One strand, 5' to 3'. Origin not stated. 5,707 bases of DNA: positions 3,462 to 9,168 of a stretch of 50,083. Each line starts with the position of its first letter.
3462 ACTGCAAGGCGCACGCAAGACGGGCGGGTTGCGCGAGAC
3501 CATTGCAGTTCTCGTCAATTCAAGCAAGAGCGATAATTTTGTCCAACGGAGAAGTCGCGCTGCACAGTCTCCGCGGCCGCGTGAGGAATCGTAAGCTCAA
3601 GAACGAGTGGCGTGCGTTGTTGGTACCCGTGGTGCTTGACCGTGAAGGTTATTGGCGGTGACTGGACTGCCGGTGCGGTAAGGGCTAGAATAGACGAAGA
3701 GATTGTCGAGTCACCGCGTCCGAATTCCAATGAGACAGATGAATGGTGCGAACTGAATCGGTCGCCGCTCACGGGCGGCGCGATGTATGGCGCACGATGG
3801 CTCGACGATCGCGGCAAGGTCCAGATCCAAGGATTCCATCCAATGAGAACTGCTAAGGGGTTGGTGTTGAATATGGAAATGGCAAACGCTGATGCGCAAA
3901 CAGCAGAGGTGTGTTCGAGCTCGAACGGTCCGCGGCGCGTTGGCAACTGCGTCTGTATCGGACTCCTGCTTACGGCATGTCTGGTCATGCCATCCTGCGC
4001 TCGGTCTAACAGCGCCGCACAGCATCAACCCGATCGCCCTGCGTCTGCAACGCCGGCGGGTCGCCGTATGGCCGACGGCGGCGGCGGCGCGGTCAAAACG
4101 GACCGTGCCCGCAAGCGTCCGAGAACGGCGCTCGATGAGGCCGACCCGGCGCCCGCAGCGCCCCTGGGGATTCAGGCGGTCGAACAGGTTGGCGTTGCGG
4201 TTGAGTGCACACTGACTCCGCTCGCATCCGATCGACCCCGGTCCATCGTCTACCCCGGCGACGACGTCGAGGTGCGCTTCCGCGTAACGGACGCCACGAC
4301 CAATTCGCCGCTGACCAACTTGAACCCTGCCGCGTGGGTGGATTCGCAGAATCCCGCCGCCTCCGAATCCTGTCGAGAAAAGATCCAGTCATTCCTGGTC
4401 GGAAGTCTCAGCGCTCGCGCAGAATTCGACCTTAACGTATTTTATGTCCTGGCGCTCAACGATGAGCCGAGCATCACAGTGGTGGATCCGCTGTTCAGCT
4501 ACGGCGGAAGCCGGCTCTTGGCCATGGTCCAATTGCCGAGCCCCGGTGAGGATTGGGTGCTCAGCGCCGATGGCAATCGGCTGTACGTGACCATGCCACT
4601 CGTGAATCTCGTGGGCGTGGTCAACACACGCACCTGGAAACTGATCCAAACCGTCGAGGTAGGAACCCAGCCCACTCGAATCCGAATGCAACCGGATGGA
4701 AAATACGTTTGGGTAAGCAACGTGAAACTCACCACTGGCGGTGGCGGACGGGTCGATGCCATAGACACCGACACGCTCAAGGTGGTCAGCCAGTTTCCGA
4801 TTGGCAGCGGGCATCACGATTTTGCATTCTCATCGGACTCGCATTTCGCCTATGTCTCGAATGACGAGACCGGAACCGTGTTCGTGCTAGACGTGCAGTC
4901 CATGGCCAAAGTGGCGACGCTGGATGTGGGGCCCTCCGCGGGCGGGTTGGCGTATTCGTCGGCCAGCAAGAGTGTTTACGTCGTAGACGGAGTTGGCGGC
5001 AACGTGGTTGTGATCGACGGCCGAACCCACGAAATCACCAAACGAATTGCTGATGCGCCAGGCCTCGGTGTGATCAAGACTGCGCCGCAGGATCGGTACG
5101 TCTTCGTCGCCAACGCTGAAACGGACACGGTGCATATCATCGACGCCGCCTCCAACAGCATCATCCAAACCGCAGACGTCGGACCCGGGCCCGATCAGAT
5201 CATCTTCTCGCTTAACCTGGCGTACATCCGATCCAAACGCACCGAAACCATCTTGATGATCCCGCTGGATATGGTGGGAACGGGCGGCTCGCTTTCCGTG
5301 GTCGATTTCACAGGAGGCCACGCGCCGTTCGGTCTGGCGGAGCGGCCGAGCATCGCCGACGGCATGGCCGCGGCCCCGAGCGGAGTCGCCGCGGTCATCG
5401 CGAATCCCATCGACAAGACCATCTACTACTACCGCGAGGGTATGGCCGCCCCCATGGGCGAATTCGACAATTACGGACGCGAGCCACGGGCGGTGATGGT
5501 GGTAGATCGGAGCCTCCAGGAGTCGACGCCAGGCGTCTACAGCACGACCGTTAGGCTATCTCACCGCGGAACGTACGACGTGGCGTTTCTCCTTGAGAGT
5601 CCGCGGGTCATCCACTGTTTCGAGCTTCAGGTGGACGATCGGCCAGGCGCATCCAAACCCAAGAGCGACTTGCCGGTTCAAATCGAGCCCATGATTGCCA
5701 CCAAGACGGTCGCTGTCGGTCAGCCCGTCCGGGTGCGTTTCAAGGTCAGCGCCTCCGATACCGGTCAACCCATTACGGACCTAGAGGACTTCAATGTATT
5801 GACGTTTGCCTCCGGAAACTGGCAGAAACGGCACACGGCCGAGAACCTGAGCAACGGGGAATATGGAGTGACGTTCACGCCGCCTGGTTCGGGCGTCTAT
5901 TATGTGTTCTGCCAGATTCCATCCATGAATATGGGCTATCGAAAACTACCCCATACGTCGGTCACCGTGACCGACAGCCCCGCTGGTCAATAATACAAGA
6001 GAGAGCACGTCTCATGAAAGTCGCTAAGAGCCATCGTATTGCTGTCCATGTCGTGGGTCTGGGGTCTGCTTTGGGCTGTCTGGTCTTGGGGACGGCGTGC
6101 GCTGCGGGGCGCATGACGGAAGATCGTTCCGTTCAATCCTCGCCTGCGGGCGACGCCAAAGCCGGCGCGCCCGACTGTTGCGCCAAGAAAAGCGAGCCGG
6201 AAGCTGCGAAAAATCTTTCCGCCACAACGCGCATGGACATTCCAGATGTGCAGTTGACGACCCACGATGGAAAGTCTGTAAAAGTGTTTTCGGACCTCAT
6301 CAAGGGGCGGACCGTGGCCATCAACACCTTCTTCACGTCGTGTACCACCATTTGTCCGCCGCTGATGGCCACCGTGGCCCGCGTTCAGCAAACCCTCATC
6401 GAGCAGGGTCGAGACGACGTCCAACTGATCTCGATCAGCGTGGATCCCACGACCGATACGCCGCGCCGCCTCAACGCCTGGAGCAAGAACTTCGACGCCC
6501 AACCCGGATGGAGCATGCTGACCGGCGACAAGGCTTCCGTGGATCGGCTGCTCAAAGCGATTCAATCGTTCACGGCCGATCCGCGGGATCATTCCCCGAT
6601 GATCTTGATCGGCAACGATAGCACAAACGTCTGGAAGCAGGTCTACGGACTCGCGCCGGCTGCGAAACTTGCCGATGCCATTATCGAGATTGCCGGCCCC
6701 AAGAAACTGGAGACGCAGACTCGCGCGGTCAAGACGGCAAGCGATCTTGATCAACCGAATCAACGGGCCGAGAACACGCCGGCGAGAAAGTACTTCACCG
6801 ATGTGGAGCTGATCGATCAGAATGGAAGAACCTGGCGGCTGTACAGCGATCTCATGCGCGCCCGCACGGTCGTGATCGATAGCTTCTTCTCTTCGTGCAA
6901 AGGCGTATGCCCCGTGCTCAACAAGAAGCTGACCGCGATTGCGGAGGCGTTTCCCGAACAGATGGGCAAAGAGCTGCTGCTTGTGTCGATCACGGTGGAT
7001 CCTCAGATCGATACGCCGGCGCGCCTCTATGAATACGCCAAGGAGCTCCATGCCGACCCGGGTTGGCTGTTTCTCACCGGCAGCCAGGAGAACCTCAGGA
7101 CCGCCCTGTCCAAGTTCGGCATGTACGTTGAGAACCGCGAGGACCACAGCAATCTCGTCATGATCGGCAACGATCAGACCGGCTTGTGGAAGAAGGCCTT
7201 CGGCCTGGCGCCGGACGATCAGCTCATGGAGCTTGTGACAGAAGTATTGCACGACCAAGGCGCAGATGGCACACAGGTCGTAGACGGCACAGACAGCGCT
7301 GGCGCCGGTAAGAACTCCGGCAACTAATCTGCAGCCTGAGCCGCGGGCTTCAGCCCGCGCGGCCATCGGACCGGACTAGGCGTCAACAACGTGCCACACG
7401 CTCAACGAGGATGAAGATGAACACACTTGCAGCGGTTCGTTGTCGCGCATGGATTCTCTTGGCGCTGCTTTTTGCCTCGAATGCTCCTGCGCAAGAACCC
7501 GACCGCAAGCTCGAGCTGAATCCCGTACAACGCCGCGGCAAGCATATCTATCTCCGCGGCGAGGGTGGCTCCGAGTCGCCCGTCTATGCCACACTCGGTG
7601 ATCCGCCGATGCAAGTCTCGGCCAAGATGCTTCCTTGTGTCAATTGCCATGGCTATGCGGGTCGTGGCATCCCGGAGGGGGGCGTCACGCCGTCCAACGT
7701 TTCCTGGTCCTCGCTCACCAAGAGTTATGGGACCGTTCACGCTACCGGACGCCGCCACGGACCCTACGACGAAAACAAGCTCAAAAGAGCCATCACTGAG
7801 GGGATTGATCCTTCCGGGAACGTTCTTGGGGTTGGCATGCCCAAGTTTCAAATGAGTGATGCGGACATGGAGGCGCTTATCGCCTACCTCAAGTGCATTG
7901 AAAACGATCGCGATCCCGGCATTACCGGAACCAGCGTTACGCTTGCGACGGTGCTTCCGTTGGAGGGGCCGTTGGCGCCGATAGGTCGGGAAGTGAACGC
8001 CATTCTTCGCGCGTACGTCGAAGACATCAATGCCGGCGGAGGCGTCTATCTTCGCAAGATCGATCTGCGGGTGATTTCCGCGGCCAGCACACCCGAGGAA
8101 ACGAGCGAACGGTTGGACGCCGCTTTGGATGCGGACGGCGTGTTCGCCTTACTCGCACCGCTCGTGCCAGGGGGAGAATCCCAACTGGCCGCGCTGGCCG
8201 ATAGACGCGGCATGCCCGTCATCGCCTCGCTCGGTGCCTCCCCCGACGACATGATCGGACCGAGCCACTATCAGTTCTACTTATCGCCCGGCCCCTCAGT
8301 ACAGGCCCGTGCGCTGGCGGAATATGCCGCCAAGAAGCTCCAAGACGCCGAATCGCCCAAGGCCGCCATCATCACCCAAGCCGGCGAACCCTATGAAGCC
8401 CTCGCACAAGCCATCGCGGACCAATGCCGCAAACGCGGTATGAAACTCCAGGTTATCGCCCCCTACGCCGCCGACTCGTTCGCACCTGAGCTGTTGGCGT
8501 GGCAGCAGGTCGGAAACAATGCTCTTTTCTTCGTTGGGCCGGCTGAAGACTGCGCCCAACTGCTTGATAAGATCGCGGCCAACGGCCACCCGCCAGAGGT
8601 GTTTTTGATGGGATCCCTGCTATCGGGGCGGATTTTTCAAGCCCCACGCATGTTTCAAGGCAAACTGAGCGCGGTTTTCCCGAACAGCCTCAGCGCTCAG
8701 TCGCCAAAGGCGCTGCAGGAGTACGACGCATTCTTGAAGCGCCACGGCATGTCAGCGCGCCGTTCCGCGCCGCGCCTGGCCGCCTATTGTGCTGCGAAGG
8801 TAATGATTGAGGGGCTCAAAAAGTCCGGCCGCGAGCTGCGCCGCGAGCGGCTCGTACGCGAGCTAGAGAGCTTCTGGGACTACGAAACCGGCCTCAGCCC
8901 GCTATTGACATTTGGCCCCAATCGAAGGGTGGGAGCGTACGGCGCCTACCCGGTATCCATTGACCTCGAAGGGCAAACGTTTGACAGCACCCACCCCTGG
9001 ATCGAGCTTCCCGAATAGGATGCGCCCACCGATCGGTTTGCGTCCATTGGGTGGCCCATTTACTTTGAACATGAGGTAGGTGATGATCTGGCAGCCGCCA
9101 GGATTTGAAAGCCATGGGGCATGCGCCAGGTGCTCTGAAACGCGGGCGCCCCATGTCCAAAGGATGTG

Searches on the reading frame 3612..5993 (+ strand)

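Call 7: search_protein_families(library=pfam, proteins=[window:3612-5993:+], max_evalue=0.001)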
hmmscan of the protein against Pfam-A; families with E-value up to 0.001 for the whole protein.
window:3612-5993:+ (793 aa): 5 families
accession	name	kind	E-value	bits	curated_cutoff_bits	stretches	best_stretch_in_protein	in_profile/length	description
PF02239.22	Cytochrom_D1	-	5.6e-12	45.3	25.5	2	375-480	11-116/368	Cytochrome D1 heme domain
PF21783.3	YNCE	-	8.3e-12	45.5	27.1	1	446-538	33-125/339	YNCE-like beta-propeller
PF25174.1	Beta-prop_THOC3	-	1.2e-08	34.8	305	1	326-439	63-169/272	THOC3 beta-propeller domain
PF10282.15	Lactonase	-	2.9e-06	27.2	21.7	0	317-429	198-321/344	Lactonase, 7-bladed beta-propeller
PF00630.25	Filamin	-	0.00059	21.1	26.9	0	701-767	18-80/93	Filamin/ABP280 repeat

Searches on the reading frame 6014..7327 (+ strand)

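Call 7: search_protein_families(library=pfam, proteins=[window:6014-7327:+], max_evalue=0.001)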
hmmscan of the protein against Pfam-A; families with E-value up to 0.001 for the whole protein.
window:6014-7327:+ (437 aa): 2 families
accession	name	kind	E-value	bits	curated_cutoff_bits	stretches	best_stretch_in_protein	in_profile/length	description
PF02630.20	SCO1-SenC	-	1.6e-40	138.6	22.8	2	80-189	5-109/134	SCO1/SenC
PF00578.27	AhpC-TSA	-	5.7e-08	33.2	26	1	76-159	5-79/124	AhpC/TSA family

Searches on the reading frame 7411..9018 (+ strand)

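Call 7: search_protein_families(library=pfam, proteins=[window:7411-9018:+], max_evalue=0.001)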
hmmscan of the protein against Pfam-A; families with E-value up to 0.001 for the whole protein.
window:7411-9018:+ (535 aa): 3 families
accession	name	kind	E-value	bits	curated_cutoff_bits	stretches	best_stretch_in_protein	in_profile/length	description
PF13458.12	Peripla_BP_6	-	4.8e-36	125.6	31.7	1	176-507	2-329/343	Periplasmic binding protein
PF00034.26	Cytochrom_C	-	9.1e-07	30.5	21.3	1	76-161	12-87/90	Cytochrome c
PF13442.11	Cytochrome_CBB3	-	0.00035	21.3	27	0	76-160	14-68/68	Cytochrome C oxidase, cbb3-type, subunit III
